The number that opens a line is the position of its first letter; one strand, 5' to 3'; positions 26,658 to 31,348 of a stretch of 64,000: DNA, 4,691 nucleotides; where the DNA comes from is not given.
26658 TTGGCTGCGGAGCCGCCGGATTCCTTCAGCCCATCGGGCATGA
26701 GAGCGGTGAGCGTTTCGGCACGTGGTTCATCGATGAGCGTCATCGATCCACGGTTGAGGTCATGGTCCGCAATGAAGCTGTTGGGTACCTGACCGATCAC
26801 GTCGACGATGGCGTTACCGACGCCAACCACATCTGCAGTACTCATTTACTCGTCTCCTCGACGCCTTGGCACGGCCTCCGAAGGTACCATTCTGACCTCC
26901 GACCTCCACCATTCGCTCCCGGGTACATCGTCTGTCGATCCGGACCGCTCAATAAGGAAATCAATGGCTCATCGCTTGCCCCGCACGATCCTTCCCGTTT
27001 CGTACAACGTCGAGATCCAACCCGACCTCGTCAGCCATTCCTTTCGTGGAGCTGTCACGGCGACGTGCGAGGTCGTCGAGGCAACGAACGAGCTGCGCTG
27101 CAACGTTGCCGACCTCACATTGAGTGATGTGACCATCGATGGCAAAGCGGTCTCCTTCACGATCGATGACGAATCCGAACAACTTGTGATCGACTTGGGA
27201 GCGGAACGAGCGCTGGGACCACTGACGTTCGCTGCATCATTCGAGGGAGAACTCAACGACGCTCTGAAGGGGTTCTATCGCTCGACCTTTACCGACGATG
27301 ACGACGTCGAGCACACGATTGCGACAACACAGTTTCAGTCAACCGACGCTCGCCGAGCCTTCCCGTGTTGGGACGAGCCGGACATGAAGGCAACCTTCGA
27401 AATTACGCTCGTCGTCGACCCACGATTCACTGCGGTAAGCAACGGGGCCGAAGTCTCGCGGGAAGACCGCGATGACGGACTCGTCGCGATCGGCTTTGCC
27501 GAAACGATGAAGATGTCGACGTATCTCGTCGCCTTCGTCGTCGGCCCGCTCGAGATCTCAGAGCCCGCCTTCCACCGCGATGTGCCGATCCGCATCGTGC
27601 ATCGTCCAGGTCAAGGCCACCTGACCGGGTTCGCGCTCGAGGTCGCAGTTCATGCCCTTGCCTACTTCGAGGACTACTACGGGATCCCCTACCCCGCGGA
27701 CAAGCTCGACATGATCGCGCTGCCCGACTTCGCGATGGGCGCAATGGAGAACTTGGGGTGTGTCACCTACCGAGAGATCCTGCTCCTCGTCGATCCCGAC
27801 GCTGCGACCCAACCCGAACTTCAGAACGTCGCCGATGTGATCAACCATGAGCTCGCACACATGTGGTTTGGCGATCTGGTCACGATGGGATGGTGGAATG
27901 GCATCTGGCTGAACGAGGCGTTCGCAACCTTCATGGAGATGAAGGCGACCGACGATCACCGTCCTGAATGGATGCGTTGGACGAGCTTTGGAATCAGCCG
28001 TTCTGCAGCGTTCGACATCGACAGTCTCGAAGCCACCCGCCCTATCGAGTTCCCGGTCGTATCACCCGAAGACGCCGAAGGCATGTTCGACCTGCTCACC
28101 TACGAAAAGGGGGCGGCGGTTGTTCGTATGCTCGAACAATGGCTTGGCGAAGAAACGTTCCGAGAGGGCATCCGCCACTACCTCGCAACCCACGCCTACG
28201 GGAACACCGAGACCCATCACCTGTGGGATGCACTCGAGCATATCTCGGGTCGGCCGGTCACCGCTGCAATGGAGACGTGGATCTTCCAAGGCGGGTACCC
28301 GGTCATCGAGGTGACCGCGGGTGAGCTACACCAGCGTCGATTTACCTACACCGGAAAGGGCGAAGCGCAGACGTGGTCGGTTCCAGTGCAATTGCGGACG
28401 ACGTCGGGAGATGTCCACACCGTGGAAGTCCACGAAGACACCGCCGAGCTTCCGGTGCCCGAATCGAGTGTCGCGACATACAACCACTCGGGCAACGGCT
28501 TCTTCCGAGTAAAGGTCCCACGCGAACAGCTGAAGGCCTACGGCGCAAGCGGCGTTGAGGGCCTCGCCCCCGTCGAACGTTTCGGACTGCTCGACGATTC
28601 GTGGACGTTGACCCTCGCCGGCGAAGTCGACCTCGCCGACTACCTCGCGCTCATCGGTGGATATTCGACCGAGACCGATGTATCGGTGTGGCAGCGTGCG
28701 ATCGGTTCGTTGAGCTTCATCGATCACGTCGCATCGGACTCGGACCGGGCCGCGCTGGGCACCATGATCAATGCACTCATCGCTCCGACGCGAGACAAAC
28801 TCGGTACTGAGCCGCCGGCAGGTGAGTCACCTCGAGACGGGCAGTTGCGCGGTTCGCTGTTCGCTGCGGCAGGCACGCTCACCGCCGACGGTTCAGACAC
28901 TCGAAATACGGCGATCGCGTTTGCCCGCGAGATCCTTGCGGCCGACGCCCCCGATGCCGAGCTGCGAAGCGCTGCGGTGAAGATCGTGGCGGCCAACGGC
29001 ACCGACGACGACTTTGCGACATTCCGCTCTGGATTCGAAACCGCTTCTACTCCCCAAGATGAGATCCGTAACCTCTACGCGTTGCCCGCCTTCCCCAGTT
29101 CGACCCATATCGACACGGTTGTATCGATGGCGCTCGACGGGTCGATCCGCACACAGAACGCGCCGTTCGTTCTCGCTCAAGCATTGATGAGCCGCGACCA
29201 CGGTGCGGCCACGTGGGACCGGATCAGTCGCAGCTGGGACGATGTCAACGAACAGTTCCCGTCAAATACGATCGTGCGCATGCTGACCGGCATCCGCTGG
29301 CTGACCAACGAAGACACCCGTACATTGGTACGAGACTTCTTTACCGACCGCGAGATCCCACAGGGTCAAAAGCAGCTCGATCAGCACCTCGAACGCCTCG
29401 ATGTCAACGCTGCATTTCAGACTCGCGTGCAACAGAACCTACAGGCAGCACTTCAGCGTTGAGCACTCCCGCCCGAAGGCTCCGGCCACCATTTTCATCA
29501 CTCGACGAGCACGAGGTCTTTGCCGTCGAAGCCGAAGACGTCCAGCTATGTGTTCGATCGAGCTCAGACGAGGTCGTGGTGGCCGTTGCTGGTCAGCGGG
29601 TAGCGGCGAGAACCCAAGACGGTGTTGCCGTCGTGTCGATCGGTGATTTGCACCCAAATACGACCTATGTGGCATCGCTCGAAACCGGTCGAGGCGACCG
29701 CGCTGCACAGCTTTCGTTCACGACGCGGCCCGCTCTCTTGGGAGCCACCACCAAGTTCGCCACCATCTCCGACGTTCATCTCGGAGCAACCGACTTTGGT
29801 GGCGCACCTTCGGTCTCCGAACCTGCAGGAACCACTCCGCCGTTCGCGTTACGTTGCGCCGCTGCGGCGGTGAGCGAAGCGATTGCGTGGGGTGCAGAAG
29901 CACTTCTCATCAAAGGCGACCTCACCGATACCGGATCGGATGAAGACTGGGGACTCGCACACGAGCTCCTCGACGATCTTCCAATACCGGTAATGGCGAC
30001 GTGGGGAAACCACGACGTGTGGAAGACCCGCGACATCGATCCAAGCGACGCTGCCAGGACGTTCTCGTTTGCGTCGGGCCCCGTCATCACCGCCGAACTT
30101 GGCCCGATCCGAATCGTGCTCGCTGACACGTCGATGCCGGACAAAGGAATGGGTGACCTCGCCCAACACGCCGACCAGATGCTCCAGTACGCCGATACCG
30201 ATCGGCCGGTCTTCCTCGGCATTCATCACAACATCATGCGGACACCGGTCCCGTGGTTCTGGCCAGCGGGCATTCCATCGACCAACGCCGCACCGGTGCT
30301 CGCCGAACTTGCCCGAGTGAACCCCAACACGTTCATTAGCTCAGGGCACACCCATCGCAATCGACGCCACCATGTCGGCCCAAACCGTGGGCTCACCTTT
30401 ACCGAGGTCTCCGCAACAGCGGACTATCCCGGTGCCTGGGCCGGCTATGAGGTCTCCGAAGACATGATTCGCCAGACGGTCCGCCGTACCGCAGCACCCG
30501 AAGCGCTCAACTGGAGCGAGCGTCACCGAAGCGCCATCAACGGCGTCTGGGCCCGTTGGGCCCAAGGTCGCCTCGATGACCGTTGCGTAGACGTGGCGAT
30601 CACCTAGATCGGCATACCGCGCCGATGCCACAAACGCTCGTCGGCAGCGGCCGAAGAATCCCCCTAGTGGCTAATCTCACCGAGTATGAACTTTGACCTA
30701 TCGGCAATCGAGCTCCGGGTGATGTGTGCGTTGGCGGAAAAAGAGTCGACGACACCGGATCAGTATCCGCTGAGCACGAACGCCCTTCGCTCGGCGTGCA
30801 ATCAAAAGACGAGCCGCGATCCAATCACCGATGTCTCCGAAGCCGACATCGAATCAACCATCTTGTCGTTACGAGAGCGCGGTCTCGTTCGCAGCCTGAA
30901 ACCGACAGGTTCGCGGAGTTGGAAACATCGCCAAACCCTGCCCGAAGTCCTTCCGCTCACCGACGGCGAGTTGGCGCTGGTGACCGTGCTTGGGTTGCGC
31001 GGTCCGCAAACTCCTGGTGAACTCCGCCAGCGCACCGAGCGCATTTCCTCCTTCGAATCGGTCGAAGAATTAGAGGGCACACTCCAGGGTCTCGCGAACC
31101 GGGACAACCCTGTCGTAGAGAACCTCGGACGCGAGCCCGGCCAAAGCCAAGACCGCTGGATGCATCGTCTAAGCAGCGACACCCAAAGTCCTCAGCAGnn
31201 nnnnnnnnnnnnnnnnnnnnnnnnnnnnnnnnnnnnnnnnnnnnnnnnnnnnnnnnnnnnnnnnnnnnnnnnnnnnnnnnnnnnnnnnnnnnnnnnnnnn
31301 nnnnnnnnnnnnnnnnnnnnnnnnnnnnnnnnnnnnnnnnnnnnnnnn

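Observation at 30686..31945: Unusual domain fusion: YceH/DUF480 winged-helix domain joined to an isocitrate-lyase/PEP-mutase-family enzyme domain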

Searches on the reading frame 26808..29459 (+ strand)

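Call 51: search_protein_families(library=ncbifam, proteins=[window:26808-29459:+], max_evalue=0.001)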
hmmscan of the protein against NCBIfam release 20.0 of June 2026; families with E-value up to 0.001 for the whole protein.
window:26808-29459:+ (884 aa): 3 families
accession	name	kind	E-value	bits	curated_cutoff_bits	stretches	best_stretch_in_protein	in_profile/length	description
TIGR02412.1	pepN_strep_liv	equivalog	5.4e-94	316.1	591.2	1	65-732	18-685/832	aminopeptidase N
TIGR02414.1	pepN_proteo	equivalog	3.2e-49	167.9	718.2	1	64-504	12-446/868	aminopeptidase N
TIGR02411.1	leuko_A4_hydro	equivalog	4.6e-31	108.2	761.7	1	67-476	17-417/600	leukotriene-A(4) hydrolase/aminopeptidase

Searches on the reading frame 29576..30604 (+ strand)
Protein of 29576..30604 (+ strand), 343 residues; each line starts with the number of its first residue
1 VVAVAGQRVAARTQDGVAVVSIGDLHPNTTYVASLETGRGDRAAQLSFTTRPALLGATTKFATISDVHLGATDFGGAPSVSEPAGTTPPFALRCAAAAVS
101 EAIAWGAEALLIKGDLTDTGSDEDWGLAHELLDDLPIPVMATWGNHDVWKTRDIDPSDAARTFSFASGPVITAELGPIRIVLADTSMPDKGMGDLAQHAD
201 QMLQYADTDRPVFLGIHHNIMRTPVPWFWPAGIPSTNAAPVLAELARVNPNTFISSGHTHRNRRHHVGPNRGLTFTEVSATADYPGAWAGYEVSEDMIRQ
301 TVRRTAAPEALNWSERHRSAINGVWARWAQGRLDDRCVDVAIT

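Call 51: search_protein_families(library=ncbifam, proteins=[window:29576-30604:+], max_evalue=0.001)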
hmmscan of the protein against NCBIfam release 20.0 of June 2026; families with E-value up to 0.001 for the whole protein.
window:29576-30604:+ (343 aa): 1 family
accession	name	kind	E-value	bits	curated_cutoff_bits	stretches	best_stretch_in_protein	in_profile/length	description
NF050112.1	PhdiestSpdARhizob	equivalog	4.2e-07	29.9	400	1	104-275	37-210/264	2', 3'cyclic nucleotide phosphodiesterase SpdA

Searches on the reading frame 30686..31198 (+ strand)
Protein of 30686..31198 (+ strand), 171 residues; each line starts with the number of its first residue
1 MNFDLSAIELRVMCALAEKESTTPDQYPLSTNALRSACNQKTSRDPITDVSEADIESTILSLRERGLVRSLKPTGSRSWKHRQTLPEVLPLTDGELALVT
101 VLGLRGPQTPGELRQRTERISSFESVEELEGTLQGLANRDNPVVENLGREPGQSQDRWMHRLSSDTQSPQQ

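Call 44: predict_structure(alignment_id=A3)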
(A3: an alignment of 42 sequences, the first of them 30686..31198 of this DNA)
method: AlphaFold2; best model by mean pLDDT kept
length: 171 residues; sequences in the alignment: 42
mean_pLDDT: 89.8   pTM: 0.86
mean pLDDT of the five models: 89.8, 89.6, 89.5, 88.5, 88.1
residues with pLDDT >= 90: 136; 70-90: 18; 50-70: 12; < 50: 5
segments of 3 or more residues with pLDDT < 50: 167-171
pLDDT, mean of each block of 10 residues (from residue 1): 83 96 95 93 66 96 95 91 94 97 94 96 97 96 92 91 60 33
secondary structure, 60 per line:
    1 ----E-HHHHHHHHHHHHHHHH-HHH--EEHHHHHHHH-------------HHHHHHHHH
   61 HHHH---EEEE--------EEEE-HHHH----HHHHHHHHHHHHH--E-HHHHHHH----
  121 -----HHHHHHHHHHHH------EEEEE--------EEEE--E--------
elements in order: H7-22 H31-38 H52-64 E68-71 E80-83 H85-88 H93-105 H110-116 H126-137 E144-148 E157-160

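Call 48: fold_search(model_id=the predicted structure, library=pdb)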
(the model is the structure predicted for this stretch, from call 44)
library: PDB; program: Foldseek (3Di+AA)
matches with E <= 10: 1243; with E <= 0.001: 7
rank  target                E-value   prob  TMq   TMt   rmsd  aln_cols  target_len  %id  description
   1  5u8j_A                3.9e-16  1.00  0.90  0.90   1.9       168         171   44  Crystal structure of a protein of unknown function ECL_02571 involved in membrane biogenesis from Enterobacter cloacae (released 2017-01-18)
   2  5vyv_A                4.4e-16  1.00  0.91  0.90   1.8       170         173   44  Crystal structure of a protein of unknown function YceH/ECK1052 involved in membrane biogenesis from Escherichia coli (released 2017-06-07)
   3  5u8j_C                4.9e-16  1.00  0.88  0.88   1.9       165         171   44  Crystal structure of a protein of unknown function ECL_02571 involved in membrane biogenesis from Enterobacter cloacae (released 2017-01-18)
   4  5vyv_B                7.6e-16  1.00  0.89  0.89   2.0       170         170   43  Crystal structure of a protein of unknown function YceH/ECK1052 involved in membrane biogenesis from Escherichia coli (released 2017-06-07)
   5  5u8j_B                1.4e-15  1.00  0.88  0.89   1.6       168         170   44  Crystal structure of a protein of unknown function ECL_02571 involved in membrane biogenesis from Enterobacter cloacae (released 2017-01-18)
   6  3bz6                  4.9e-14  1.00  0.88  0.90   1.5       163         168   36  Crystal structure of a conserved protein of unknown function from Pseudomonas syringae pv. tomato str. DC3000 (released 2008-02-05)
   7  5u8j_D                1.7e-13  1.00  0.81  0.87   2.4       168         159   40  Crystal structure of a protein of unknown function ECL_02571 involved in membrane biogenesis from Enterobacter cloacae (released 2017-01-18)
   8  7a6h_O                1.8e-03  0.98  0.28  0.11  14.9       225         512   13  Cryo-EM structure of human apo RNA Polymerase III (released 2021-02-03)
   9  7dn3_O                2.2e-03  0.99  0.32  0.14  13.4       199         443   12  Structure of Human RNA Polymerase III elongation complex (released 2021-03-17)
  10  2xub                  2.2e-03  0.99  0.29  0.13  13.8       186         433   14  Human RPC62 subunit structure (released 2011-03-02)
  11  5afq_A                2.9e-03  0.98  0.31  0.14  14.7       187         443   12  Crystal structure of RPC62 - RPC32 beta (released 2015-10-07)
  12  2xv4                  3.4e-03  0.99  0.32  0.15  13.9       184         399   14  Structure of Human RPC62 (partial) (released 2011-03-02)
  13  5afq_B                4.5e-03  0.97  0.31  0.14  14.8       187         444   12  Crystal structure of RPC62 - RPC32 beta (released 2015-10-07)
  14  3cuq_A                6.2e-03  1.00  0.36  0.29  11.3       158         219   14  Integrated structural and functional model of the human ESCRT-II complex (released 2008-11-04)
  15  9zd6_A                6.6e-03  0.97  0.30  0.14  14.3       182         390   14  Bacterial interstrand DNA crosslink glycosylase AlkX/YcaQ bound to DNA (released 2026-01-14)
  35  5icg                  4.2e-02  0.94  0.35  0.21  12.1       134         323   11  Crystal structure of apo (S)-norcoclaurine 6-O-methyltransferase (released 2016-06-08)
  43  4a6d                  5.6e-02  0.99  0.35  0.19   4.7       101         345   13  Crystal structure of human N-acetylserotonin methyltransferase (ASMT) in complex with SAM (released 2012-11-07)
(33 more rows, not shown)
